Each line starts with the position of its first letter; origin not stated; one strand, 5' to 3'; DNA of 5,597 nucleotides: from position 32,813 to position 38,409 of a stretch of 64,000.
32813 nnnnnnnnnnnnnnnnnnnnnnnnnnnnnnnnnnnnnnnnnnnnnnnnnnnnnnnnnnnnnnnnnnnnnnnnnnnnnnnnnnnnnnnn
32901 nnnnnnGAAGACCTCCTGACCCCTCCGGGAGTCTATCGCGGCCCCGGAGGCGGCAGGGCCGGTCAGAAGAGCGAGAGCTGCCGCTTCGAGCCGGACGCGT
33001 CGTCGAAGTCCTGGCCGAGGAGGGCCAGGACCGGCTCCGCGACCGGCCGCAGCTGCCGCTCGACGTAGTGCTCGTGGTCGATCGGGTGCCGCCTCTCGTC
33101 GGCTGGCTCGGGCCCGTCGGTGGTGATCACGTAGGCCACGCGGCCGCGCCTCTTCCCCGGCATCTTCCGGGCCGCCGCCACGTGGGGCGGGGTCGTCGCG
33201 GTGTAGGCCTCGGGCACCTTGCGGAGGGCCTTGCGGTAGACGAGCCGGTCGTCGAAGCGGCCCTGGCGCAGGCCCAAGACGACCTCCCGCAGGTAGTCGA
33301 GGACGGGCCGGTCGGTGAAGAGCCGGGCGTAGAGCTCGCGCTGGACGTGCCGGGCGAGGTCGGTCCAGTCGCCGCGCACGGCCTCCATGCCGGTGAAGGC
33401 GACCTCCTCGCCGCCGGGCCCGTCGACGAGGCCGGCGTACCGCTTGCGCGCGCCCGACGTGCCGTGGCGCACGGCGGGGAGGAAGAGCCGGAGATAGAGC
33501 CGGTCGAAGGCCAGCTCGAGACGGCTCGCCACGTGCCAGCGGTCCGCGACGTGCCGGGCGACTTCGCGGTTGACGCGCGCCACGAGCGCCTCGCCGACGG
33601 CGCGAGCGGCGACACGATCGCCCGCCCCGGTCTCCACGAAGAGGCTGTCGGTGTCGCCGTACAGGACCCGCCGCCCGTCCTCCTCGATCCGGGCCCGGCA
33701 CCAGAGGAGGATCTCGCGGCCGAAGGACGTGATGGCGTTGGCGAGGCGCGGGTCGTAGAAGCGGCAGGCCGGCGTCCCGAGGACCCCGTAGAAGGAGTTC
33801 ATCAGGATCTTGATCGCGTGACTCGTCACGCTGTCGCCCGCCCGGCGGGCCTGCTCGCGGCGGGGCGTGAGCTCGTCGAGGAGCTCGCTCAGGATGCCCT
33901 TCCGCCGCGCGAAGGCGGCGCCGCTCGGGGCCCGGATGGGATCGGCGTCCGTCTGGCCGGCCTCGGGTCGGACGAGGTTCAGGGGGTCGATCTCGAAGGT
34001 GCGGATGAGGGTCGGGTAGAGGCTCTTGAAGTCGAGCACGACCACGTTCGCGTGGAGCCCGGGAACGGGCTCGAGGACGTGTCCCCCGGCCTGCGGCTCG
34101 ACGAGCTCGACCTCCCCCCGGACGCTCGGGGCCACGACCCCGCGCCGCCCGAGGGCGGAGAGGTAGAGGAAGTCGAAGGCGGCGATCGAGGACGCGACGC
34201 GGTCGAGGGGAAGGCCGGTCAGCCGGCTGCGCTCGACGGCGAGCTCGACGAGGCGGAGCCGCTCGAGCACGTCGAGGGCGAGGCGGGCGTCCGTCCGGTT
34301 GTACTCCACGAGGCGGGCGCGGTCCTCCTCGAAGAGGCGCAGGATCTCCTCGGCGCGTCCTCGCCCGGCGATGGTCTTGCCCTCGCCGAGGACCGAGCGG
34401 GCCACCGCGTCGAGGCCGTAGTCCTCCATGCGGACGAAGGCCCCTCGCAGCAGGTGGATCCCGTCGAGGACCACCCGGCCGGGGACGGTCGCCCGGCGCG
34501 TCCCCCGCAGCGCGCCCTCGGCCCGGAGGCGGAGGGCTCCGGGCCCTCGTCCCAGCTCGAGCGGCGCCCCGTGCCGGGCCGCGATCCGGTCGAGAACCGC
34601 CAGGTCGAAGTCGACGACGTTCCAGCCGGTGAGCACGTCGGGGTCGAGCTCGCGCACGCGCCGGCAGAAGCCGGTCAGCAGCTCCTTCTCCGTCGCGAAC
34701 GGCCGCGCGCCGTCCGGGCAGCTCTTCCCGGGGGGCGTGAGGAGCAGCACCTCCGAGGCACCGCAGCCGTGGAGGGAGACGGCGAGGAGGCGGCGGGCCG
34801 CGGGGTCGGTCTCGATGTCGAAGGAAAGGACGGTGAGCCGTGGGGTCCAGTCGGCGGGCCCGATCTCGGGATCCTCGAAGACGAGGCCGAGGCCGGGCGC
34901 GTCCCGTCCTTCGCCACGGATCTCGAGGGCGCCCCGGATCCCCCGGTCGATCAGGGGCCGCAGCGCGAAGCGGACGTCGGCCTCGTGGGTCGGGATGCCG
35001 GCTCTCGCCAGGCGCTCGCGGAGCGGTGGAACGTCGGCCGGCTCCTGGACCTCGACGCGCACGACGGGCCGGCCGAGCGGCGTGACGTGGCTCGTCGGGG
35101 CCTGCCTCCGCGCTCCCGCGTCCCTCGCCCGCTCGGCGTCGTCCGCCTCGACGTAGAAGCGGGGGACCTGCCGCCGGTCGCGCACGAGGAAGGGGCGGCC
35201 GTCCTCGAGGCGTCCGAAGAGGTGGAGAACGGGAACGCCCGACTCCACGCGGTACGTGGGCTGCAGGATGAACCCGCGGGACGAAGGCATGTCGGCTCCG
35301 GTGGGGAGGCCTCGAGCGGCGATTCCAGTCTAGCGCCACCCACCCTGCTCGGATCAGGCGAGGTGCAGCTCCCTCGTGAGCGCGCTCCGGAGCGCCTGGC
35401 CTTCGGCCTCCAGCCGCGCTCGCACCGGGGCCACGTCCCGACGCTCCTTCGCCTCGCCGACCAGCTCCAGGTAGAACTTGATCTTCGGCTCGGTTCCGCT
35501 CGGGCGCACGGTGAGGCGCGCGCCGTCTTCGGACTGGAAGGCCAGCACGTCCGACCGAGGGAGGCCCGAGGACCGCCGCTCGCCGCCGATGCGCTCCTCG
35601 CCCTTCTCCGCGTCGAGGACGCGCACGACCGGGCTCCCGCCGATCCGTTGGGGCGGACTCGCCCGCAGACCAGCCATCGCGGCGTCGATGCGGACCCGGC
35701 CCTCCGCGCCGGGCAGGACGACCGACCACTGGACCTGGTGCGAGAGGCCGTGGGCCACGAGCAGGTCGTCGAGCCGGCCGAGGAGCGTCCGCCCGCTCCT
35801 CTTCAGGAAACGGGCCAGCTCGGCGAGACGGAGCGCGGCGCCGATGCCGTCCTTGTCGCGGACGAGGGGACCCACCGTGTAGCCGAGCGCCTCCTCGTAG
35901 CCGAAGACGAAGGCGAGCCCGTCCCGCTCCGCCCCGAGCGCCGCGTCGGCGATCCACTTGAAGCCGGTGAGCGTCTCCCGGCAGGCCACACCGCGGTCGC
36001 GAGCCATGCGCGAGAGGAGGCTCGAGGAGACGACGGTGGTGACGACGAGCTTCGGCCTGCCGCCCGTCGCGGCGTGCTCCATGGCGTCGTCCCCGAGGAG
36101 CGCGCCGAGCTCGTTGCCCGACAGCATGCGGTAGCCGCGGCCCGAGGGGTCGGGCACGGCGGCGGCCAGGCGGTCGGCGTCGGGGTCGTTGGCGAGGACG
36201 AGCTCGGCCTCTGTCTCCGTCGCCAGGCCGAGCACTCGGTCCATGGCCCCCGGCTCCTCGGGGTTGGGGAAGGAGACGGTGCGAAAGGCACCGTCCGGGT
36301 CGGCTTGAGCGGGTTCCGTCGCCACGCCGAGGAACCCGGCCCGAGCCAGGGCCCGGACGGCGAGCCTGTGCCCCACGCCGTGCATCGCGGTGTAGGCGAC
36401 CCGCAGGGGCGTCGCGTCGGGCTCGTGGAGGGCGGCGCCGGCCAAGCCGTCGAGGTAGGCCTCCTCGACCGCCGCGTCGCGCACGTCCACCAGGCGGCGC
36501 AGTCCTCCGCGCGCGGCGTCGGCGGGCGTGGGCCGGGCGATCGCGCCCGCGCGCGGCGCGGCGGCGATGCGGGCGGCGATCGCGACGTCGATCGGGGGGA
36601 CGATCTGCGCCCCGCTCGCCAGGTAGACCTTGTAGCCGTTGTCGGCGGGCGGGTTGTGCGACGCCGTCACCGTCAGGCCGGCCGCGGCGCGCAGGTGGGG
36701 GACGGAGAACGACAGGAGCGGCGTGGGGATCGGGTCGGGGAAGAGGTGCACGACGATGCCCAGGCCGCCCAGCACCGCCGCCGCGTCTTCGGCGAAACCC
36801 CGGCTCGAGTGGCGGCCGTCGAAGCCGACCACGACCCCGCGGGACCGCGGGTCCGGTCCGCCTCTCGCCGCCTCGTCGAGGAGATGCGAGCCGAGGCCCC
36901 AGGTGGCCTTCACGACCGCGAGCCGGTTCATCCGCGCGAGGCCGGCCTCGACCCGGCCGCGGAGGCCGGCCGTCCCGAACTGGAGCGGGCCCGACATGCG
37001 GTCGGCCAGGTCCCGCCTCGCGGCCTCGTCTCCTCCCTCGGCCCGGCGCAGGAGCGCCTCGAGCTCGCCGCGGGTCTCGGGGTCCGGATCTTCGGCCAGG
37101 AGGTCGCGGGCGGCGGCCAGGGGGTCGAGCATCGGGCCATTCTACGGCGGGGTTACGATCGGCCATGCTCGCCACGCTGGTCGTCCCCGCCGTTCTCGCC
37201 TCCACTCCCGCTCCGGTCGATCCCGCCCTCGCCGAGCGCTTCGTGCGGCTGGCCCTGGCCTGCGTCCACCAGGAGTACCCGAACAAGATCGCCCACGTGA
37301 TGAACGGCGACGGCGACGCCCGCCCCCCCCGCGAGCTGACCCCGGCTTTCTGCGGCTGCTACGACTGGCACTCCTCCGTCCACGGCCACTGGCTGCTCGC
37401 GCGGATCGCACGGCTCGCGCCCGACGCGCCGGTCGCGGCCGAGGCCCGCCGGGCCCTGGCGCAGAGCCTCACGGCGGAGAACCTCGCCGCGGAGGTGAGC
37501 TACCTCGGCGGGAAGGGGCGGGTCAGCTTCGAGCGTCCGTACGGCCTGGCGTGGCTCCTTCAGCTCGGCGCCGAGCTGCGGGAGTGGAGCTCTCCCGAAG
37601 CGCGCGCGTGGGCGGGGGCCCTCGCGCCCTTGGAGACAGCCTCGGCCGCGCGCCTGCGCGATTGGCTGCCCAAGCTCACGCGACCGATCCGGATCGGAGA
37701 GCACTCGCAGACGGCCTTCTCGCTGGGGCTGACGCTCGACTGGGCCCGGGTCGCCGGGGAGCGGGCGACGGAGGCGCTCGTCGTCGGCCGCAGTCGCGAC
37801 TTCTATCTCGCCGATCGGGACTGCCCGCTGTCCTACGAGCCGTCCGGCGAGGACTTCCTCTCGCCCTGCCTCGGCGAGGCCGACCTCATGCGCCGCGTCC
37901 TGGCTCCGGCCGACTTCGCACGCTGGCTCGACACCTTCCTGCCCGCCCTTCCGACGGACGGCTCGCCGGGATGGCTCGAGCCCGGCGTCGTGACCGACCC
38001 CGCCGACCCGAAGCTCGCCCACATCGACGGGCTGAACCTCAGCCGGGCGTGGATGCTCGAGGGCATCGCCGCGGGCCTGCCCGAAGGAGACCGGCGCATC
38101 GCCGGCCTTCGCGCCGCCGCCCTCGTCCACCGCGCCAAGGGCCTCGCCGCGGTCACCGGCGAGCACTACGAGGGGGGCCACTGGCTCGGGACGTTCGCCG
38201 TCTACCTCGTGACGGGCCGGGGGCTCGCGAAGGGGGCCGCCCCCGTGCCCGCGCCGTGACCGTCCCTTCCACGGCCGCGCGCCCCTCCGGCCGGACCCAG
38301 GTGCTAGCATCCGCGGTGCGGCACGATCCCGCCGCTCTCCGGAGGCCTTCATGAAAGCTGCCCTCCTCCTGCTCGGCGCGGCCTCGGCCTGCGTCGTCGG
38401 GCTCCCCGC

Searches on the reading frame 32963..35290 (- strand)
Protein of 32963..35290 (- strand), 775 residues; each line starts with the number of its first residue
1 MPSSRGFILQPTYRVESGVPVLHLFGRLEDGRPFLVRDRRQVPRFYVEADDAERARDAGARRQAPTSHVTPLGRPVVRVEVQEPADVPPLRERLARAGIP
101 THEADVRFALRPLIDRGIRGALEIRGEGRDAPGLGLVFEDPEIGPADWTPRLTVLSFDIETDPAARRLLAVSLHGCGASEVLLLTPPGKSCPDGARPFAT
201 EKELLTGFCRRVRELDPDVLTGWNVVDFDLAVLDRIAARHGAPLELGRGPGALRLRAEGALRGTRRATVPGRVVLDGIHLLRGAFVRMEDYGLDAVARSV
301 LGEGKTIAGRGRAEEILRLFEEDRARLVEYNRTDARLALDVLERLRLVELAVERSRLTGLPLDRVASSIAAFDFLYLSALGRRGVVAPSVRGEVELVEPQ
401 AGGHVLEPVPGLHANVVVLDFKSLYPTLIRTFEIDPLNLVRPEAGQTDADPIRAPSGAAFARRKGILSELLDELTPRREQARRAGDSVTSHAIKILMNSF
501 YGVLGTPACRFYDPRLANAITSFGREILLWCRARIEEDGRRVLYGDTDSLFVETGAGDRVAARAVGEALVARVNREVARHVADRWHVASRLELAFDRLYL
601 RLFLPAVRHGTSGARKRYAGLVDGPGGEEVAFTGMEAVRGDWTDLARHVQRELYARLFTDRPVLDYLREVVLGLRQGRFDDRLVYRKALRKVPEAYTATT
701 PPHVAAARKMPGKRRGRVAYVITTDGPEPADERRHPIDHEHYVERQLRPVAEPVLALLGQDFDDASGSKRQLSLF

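Call 25: search_protein_families(library=pfam, proteins=[window:32963-35290:-], max_evalue=0.0001)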
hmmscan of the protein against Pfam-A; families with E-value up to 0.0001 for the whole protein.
window:32963-35290:- (775 aa): 3 families
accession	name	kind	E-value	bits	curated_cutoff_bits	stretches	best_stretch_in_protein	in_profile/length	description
PF00136.26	DNA_pol_B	-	2.2e-39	135.9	23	1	376-727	19-412/453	DNA polymerase family B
PF03104.25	DNA_pol_B_exo1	-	1.7e-12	47.7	23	1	197-296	139-242/242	DNA polymerase family B, exonuclease domain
PF03175.18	DNA_pol_B_2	-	8.8e-05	22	25.8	0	456-505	338-387/468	DNA polymerase type B, organellar and viral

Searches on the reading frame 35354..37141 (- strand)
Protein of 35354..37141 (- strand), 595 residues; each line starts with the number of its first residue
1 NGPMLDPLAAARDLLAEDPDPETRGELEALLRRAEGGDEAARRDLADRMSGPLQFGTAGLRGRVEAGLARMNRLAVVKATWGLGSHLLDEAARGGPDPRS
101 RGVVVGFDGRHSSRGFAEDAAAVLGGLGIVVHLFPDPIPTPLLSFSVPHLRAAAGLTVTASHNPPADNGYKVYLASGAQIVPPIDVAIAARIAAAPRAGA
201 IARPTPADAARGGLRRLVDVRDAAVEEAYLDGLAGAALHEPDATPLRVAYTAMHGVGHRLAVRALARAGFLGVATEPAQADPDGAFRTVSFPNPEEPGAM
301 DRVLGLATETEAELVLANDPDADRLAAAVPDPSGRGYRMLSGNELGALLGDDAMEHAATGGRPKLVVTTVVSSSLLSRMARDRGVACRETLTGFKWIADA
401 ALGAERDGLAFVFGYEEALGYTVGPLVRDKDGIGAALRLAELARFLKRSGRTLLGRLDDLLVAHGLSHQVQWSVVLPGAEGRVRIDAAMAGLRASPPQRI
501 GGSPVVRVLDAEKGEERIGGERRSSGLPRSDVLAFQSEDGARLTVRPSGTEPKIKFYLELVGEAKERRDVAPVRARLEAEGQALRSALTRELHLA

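Call 25: search_protein_families(library=pfam, proteins=[window:35354-37141:-], max_evalue=0.0001)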
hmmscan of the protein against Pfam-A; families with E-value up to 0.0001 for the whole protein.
window:35354-37141:- (595 aa): 4 families
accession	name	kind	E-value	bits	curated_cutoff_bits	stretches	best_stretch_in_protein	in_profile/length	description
PF02878.22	PGM_PMM_I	-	3.6e-33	114.6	22.5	1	54-194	3-133/138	Phosphoglucomutase/phosphomannomutase, alpha/beta/alpha domain I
PF02879.22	PGM_PMM_II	-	5.9e-22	78.6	29.3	1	228-331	2-100/103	Phosphoglucomutase/phosphomannomutase, alpha/beta/alpha domain II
PF02880.22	PGM_PMM_III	-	5.3e-17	62.4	20.7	1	342-453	2-104/115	Phosphoglucomutase/phosphomannomutase, alpha/beta/alpha domain III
PF00408.26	PGM_PMM_IV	-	2.5e-07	31.1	23.1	1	524-567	21-58/68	Phosphoglucomutase/phosphomannomutase, C-terminal domain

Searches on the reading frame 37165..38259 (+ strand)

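Call 16: search_protein_families(library=pfam, proteins=[window:37165-38259:+], max_evalue=0.001)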
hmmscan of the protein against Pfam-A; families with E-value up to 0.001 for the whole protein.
window:37165-38259:+ (364 aa): 1 family
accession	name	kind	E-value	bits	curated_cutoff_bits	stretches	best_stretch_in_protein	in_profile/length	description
PF11199.13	DUF2891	-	2.7e-132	441.2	25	1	25-347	2-324/325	Protein of unknown function (DUF2891)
